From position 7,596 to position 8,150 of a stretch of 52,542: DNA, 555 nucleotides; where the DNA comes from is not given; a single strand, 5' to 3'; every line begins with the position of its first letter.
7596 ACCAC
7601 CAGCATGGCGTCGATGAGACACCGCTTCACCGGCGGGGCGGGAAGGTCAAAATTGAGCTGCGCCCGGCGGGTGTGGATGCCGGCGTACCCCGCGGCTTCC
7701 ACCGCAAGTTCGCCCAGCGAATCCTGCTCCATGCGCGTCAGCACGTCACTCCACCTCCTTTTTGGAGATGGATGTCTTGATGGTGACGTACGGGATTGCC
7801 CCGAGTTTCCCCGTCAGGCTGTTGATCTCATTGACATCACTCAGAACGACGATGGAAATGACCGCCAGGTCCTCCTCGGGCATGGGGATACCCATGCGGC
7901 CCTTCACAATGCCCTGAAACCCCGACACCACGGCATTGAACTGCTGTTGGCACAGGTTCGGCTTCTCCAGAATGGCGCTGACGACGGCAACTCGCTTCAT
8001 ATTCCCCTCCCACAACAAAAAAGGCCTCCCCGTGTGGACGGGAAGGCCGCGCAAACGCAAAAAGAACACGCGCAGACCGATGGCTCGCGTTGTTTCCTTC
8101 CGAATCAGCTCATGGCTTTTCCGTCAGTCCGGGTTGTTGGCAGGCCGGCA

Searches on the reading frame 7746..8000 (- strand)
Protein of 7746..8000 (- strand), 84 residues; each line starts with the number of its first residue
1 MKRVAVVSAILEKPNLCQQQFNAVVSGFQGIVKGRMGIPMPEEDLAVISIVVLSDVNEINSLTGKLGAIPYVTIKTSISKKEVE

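Call 7: search_protein_families(library=pfam, proteins=[window:7746-8000:-])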
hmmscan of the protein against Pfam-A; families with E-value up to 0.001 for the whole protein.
window:7746-8000:- (84 aa): 1 family
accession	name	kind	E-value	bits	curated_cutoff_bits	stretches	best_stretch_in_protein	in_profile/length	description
PF21699.3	TM1266-like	-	1e-21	77.1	27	1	3-76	1-74/74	Iron-only hydrogenase system regulator, putative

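Call 8: find_homologous_proteins(query=window:7746-8000:-)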
Query window:7746-8000:- (84 aa): 212 proteins with E <= 0.001 among 213 candidates; the best 120 are listed.
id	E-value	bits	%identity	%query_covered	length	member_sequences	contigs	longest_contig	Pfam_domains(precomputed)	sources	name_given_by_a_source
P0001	9.4e-45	167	99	100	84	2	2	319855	PF21699.4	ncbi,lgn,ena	-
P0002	4.6e-35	136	82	99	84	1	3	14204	PF21699.4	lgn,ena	-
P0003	8.9e-34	132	75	100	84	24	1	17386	PF21699.4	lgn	-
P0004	2.1e-33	131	74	100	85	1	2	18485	PF21699.4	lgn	-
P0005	1.8e-32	128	75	99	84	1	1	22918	PF21699.4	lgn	-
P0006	2.0e-32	128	76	99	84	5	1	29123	PF21699.4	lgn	-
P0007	2.7e-32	128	75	99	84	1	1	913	PF21699.4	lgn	-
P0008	5.4e-32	127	71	99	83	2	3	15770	PF21699.4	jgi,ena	jgi:putative iron-only hydrogenase system regulator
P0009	5.6e-32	126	71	100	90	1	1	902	PF21699.4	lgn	-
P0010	8.3e-32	126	70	100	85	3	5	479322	PF21699.4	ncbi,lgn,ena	-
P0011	1.1e-31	126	75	99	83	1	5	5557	PF21699.4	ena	-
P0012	1.2e-31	125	71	99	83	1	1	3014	PF21699.4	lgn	-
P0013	1.2e-31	125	69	100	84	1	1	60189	PF21699.4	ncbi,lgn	-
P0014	1.7e-31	125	67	99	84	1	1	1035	PF21699.4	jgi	jgi:putative iron-only hydrogenase system regulator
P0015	2.3e-31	125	75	99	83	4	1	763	PF21699.4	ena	-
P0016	2.3e-31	125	72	99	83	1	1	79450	PF21699.4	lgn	-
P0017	2.4e-31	124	70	100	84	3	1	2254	PF21699.4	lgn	-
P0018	2.9e-31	124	68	100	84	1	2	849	PF21699.4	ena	-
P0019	3.0e-31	124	70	99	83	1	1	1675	PF21699.4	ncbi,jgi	jgi:putative iron-only hydrogenase system regulator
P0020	6.6e-31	123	71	99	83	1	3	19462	PF21699.4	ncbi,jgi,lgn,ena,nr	ncbi:MAG: iron-only hydrogenase system regulator [Clostridiales bacterium 43-6]|nr:MAG: iron-only hy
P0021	7.3e-31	123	75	99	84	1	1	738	PF21699.4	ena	-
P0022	8.0e-31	123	75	99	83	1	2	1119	PF21699.4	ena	-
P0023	1.8e-30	122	65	99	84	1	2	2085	PF21699.4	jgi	jgi:putative iron-only hydrogenase system regulator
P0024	2.1e-30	122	67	99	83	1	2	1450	PF21699.4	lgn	-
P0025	2.5e-30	121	72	99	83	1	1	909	PF21699.4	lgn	-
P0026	3.4e-30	121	67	99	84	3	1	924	PF21699.4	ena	-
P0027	5.7e-30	120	66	99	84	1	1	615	PF21699.4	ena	-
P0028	9.6e-30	119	67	99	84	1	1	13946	PF21699.4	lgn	-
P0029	1.2e-29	119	67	99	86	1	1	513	PF21699.4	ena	-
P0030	1.4e-29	119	71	99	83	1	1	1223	PF21699.4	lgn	-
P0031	2.0e-29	118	70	99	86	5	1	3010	PF21699.4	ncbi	-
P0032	2.2e-29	118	69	100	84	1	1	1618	PF21699.4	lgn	-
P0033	4.8e-29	117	68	100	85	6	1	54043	PF21699.4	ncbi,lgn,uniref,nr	ncbi:iron-only hydrogenase system regulator [Clostridium sp. SYSU_GA19001]|uniref:TM1266 family iron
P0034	5.6e-29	117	66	99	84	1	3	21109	PF21699.4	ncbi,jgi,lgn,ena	-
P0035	1.8e-28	115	64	99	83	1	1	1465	PF21699.4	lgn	-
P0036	2.5e-28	115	66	99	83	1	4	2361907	PF21699.4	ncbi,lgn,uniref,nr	ncbi:TM1266 family iron-only hydrogenase system putative regulator [Haloimpatiens massiliensis]|unir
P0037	3.0e-28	115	66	99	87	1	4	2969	PF21699.4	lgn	-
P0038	3.0e-28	115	66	99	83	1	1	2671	PF21699.4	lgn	-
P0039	3.4e-28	114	70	99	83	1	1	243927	PF21699.4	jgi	jgi:putative iron-only hydrogenase system regulator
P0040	7.3e-28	113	63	100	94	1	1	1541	PF21699.4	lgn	-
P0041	1.2e-27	113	66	98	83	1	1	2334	PF21699.4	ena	-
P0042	1.4e-27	113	65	99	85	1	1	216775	PF21699.4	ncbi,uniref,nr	ncbi:iron-only hydrogenase system regulator [Serpentinicella sp. ANB-PHB4]|uniref:TM1266 family iron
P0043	1.8e-27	112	66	98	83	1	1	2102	PF21699.4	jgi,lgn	-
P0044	2.6e-27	112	66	98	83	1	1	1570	PF21699.4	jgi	-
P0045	2.7e-27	112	65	99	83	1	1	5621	PF21699.4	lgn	-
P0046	2.9e-27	112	70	99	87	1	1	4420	PF21699.4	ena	-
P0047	3.8e-27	111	66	99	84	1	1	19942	PF21699.4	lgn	-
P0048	8.4e-27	110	64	99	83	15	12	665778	PF21699.4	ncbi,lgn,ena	-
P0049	1.0e-26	110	66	99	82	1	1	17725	PF21699.4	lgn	-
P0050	1.2e-26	110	69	99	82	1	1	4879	PF21699.4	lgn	-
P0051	1.3e-26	109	69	99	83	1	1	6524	PF21699.4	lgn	-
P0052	1.4e-26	109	61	100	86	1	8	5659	PF21699.4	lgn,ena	-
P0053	2.1e-26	109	66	99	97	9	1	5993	PF21699.4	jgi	jgi:putative iron-only hydrogenase system regulator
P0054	2.3e-26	109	67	99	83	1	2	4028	PF21699.4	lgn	-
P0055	2.4e-26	109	62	100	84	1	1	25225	PF21699.4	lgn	-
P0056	3.3e-26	108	65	99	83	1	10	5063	PF21699.4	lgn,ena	-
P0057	3.4e-26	108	64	99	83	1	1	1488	PF21699.4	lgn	-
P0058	3.4e-26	108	65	100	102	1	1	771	PF21699.4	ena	-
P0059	3.8e-26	108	65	100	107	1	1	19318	PF21699.4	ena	-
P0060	3.9e-26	108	66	99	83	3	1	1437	PF21699.4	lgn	-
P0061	4.2e-26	108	65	99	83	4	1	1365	PF21699.4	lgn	-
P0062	4.5e-26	108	63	99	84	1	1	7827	PF21699.4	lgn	-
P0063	4.6e-26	108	63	99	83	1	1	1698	PF21699.4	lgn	-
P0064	5.9e-26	107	66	99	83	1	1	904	PF21699.4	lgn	-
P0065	6.1e-26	107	65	100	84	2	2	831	PF21699.4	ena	-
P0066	6.5e-26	107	64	100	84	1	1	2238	PF21699.4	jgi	jgi:putative iron-only hydrogenase system regulator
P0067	7.6e-26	107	60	99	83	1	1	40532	PF21699.4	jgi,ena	-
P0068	8.3e-26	107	61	99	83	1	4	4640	PF21699.4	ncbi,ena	-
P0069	8.5e-26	107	63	99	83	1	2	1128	PF21699.4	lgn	-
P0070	8.8e-26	107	61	99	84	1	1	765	PF21699.4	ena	-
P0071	1.5e-25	106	70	99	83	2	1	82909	PF21699.4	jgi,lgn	jgi:putative iron-only hydrogenase system regulator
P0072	1.5e-25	106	63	99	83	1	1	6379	PF21699.4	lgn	-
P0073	1.6e-25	106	61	98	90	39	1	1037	PF21699.4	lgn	-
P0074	1.7e-25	106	64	99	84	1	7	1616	PF21699.4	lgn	-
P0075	1.8e-25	106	61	99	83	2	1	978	PF21699.4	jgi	jgi:putative iron-only hydrogenase system regulator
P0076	2.0e-25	106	63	99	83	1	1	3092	PF21699.4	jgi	jgi:putative iron-only hydrogenase system regulator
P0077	2.1e-25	106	62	100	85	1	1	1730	PF21699.4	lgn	-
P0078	2.2e-25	106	63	99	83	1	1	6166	PF21699.4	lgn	-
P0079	2.5e-25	105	66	99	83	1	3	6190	PF21699.4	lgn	-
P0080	3.1e-25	105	66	99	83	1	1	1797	PF21699.4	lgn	-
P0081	3.2e-25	105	66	99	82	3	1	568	PF21699.4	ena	-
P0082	4.6e-25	105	64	99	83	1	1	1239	PF21699.4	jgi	-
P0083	4.6e-25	105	64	99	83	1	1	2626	PF21699.4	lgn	-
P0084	4.8e-25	105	63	99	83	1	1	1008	PF21699.4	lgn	-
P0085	5.0e-25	104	64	99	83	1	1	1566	PF21699.4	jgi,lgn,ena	-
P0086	5.1e-25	104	61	99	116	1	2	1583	PF21699.4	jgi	-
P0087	5.2e-25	104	63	96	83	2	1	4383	PF21699.4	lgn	-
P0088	6.3e-25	104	69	99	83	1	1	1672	PF21699.4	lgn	-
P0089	6.6e-25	104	64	99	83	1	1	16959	PF21699.4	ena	-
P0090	6.9e-25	104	63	100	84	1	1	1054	PF21699.4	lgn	-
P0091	7.1e-25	104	64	99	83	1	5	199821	PF21699.4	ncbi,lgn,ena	-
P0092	7.2e-25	104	64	99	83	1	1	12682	PF21699.4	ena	-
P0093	7.2e-25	104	60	100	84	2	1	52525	PF21699.4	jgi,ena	-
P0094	7.4e-25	104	66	99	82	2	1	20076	PF21699.4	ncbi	-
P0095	8.6e-25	104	62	100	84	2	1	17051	PF21699.4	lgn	-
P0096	9.2e-25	104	63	99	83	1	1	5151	PF21699.4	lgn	-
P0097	9.4e-25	104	64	99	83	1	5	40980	PF21699.4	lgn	-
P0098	9.6e-25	104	64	99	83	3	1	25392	PF21699.4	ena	-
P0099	9.8e-25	104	64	99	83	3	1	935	PF21699.4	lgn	-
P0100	1.1e-24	103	61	99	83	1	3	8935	PF21699.4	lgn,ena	-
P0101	1.1e-24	103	63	99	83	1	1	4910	PF21699.4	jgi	jgi:putative iron-only hydrogenase system regulator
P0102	1.2e-24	103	65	99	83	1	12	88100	PF21699.4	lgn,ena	-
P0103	1.6e-24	103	62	100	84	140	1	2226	PF21699.4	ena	-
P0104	1.7e-24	103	63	99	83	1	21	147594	PF21699.4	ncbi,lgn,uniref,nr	ncbi:TPA: iron-only hydrogenase system regulator [Clostridium botulinum]|uniref:TM1266 family iron-o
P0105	1.7e-24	103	60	99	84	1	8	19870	PF21699.4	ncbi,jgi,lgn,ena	-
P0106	2.0e-24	103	61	99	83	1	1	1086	PF21699.4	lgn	-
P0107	2.0e-24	103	58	99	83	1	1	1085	PF21699.4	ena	-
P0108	2.1e-24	102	68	96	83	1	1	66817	PF21699.4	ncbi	-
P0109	2.3e-24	102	61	98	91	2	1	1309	PF21699.4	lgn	-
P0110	2.4e-24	102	65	98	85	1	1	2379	PF21699.4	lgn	-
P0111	2.6e-24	102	64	99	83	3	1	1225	PF21699.4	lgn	-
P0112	2.6e-24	102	61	99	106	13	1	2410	PF21699.4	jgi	-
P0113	2.6e-24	102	63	99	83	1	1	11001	PF21699.4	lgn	-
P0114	3.1e-24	102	61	100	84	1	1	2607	PF21699.4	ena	-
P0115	3.2e-24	102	57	100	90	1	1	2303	PF21699.4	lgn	-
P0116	3.8e-24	102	59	99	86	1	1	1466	PF21699.4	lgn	-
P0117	3.8e-24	102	60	99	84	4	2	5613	PF21699.4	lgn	-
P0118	4.1e-24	102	59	99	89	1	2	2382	PF21699.4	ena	-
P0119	4.2e-24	102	62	100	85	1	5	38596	PF21699.4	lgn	-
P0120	5.9e-24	101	59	98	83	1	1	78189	PF21699.4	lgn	-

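Call 10: find_related_loci(query=A1, collection=genome_contigs, flank=3000)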
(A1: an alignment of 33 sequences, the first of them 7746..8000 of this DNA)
Query A1 (84 aa) in genome_contigs; peptide patterns used: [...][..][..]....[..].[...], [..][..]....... (x = any residue, [..] = any of these).
497 stretches matched a pattern; 439 encode a relative of the query (tblastn E <= 1e-3); the best 80 are kept; 80 distinct loci.
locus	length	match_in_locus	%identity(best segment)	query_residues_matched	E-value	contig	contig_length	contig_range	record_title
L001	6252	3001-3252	99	1-84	4e-51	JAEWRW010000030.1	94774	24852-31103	MAG: Bacillota bacterium isolate OH_SBrB_79 k127_683137, whole genome shotgun sequence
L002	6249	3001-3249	76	1-83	1e-40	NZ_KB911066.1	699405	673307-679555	Faecalispora sporosphaeroides DSM 1294 strain VPI 4527 G340DRAFT_scaffold00001.1, whole genome shotgun sequence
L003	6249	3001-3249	76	1-83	1e-40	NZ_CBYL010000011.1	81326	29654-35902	Faecalispora jeddahensis strain JCD, whole genome shotgun sequence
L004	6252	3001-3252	74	1-84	3e-40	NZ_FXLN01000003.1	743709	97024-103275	Clostridium merdae strain Marseille-P2953, whole genome shotgun sequence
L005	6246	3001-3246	74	3-84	2e-39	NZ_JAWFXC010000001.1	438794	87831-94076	MAG: Clostridium sp. isolate S2_016_028G1_dasS2_016_028G1_maxbin2.maxbin.009 1628A0915_scaffold_0, whole genome shotgun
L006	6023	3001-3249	71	1-83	8e-38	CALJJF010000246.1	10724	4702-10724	MAG TPA_asm: uncultured Clostridia bacterium isolate SRR3901694_bin.76_CONCOCT_v1.1_MAG genome assembly, contig: ERZ7780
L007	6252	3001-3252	68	1-84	1e-37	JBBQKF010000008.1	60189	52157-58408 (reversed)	MAG: Saccharofermentanales bacterium isolate Co_metawrap_631 Cmw_631_k141_27743728_length_60189_cov_17.9977, whole genom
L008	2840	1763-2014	70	1-84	7e-38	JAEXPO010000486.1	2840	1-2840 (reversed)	MAG: Bacillota bacterium isolate OH_HBrB_190 k127_245138, whole genome shotgun sequence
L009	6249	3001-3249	76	1-83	8e-36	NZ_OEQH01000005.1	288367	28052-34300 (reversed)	Clostridium minihomine strain Marseille-P4642, whole genome shotgun sequence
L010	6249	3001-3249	69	1-83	4e-36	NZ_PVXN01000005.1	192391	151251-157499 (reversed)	Clostridium thermopalmarium DSM 5974 CPAL_contig000005, whole genome shotgun sequence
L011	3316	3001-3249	66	1-83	1e-35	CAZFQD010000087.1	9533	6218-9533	MAG TPA_asm: uncultured Oscillospiraceae bacterium isolate SRP178699_co1_131 genome assembly, contig: NODE_9994_length_9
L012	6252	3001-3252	68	1-84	2e-35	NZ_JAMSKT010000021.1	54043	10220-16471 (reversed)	Clostridium caldaquaticum strain SYSU GA19001 NODE_21_length_54043_cov_3.440902, whole genome shotgun sequence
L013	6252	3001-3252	62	1-84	4e-35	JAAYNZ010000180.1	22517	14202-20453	MAG: Candidatus Epulonipiscium sp. isolate AS21ysBPME_3 161358_AS21, whole genome shotgun sequence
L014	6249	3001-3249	63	1-83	8e-35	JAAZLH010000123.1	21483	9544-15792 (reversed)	MAG: Candidatus Epulonipiscium sp. isolate AS23ysBPME_185 50123_AS23, whole genome shotgun sequence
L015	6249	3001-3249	64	1-83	2e-34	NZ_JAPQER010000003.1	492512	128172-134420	Clostridium aestuarii strain HY-45-18 spades_K_17_127_3, whole genome shotgun sequence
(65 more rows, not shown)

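Call 48: search_solved_structures(query=A1, max_evalue=1)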
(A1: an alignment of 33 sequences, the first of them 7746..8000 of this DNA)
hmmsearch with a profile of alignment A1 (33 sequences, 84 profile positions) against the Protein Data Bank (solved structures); distinct sequences matched with E-value up to 1: 6.
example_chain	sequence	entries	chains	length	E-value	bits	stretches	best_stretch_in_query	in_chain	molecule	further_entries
2nzc_A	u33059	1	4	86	3.2e-13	52.5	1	2-77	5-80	Hypothetical protein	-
2gc5_A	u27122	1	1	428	0.18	14.8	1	3-73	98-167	Folylpolyglutamate synthase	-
2gc6_A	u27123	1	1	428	0.18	14.8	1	3-73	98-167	Folylpolyglutamate synthase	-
2gca_A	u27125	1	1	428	0.18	14.8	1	3-73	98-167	Folylpolyglutamate synthase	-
2gcb_A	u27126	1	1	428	0.2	14.7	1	3-72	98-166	Folylpolyglutamate synthase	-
1fgs_A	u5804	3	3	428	0.71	12.9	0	3-73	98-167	FOLYLPOLYGLUTAMATE SYNTHETASE | FOLYLPOLYGLUTAMATE SYNTHASE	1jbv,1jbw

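Call 49: search_protein_families(library=ncbifam, proteins=[window:7746-8000:-], max_evalue=0.01)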
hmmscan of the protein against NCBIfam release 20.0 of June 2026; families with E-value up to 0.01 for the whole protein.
window:7746-8000:- (84 aa): 1 family
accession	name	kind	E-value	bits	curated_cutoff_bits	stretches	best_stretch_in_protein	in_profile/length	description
TIGR03959.1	hyd_TM1266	equivalog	8.3e-24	83.2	60.8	1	3-78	1-75/76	TM1266 family iron-only hydrogenase system putative regulator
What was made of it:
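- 7746..8000 (-): TM1266-family 84-aa protein with an ACT/NikR-C-like fold; candidate trans-acting factor. Calls 7 and 49.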

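Call 56: predict_structure(alignment_id=A1)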
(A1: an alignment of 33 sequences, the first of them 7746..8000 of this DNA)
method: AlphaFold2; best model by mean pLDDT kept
length: 84 residues; sequences in the alignment: 33
mean_pLDDT: 96.4   pTM: 0.84
mean pLDDT of the five models: 96.4, 96.4, 96.3, 96.2, 95.2
residues with pLDDT >= 90: 82; 70-90: 2; 50-70: 0; < 50: 0
segments of 3 or more residues with pLDDT < 50: none
pLDDT, mean of each block of 10 residues (from residue 1): 97 97 95 94 97 97 98 98 91
secondary structure, 60 per line:
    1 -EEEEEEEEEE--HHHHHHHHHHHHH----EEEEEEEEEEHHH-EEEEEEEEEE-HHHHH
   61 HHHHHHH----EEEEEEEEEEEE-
elements in order: E2-11 H14-26 E31-40 E45-54 H56-67 E72-83
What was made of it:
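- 7746..8000 (-): AlphaFold2 model at pLDDT 96.4 (call 56).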

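Call 60: fold_search(model_id=the predicted structure, library=pdb)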
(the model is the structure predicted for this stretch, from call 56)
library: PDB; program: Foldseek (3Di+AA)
matches with E <= 10: 1784; with E <= 0.001: 60
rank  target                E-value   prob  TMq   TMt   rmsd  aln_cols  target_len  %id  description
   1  2nzc_A                2.0e-08  1.00  0.90  0.94   1.3        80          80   32  The structure of uncharacterized protein TM1266 from Thermotoga maritima. (released 2006-12-19)
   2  2nzc_B                2.1e-07  1.00  0.89  0.92   1.6        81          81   32  The structure of uncharacterized protein TM1266 from Thermotoga maritima. (released 2006-12-19)
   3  2nzc_D                4.2e-07  1.00  0.88  0.90   1.3        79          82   33  The structure of uncharacterized protein TM1266 from Thermotoga maritima. (released 2006-12-19)
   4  2wve_A                4.3e-05  1.00  0.75  0.51   2.3        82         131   20  Structural and mechanistic insights into Helicobacter pylori NikR function (released 2010-01-19)
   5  2wvb_A                5.3e-05  1.00  0.82  0.55   1.8        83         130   19  Structural and mechanistic insights into Helicobacter pylori NikR function (released 2010-01-19)
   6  3ibw_A                5.3e-05  1.00  0.77  0.81   2.6        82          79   13  Crystal Structure of the ACT domain from GTP pyrophosphokinase of Chlorobium tepidum. Northeast Structural Genomics Co (released 2009-07-28)
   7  3lgh_C                5.3e-05  1.00  0.75  0.80   2.4        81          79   20  Crystal structure of NikR from Helicobacter pylori with variable Ni site coordination (released 2010-09-15)
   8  2ko1_MODEL_1_A        6.1e-05  1.00  0.75  0.72   3.7        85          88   13  Solution NMR structure of the ACT domain from GTP pyrophosphokinase of Chlorobium tepidum. Northeast Structura (released 2009-09-29)
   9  3qsi_A                7.4e-05  1.00  0.80  0.84   1.9        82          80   20  Nickel binding domain of NikR from Helicobacter pylori disclosing partial metal occupancy (released 2012-04-04)
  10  3lgh_D                8.4e-05  1.00  0.76  0.82   1.8        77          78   21  Crystal structure of NikR from Helicobacter pylori with variable Ni site coordination (released 2010-09-15)
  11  2wvc_B                8.4e-05  1.00  0.79  0.50   2.1        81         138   20  Structural and mechanistic insights into Helicobacter pylori NikR function (released 2010-01-19)
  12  5ypp_E                8.4e-05  1.00  0.65  0.61   4.1        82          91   13  Crystal structure of IlvN.Val-1a (released 2018-09-19)
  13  2wvf_A                9.6e-05  1.00  0.83  0.54   1.7        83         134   19  Structural and mechanistic insights into Helicobacter pylori NikR function (released 2010-01-19)
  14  2wvc_A                1.0e-04  1.00  0.81  0.53   1.9        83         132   19  Structural and mechanistic insights into Helicobacter pylori NikR function (released 2010-01-19)
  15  3lgh_A                1.2e-04  1.00  0.80  0.53   1.9        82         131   20  Crystal structure of NikR from Helicobacter pylori with variable Ni site coordination (released 2010-09-15)
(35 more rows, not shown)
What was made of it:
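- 7746..8000 (-): Best PDB matches are 2NZC (TM-score 0.90), then NikR C-domains and ACT domains (call 60).
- On Protein-dependent attenuation (PyrR/TRAP/HutP type): Structure matches are 2NZC, NikR-C and ACT domains (calls 48, 60).
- On TM1266 family (TIGR03959 / PF21699): The model matches 2NZC with TM-score 0.90 (call 60).
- Closest known: PyrR-dependent attenuators of the Bacillus subtilis pyr operon. Different: TM1266 is unrelated to PyrR, which is a phosphoribosyltransferase fold; TM1266 has an ACT/NikR-C fold (call 60).
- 2NZC holds four chains (calls 48, 60). The fold search returns NikR C-domains and ACT domains (call 60).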
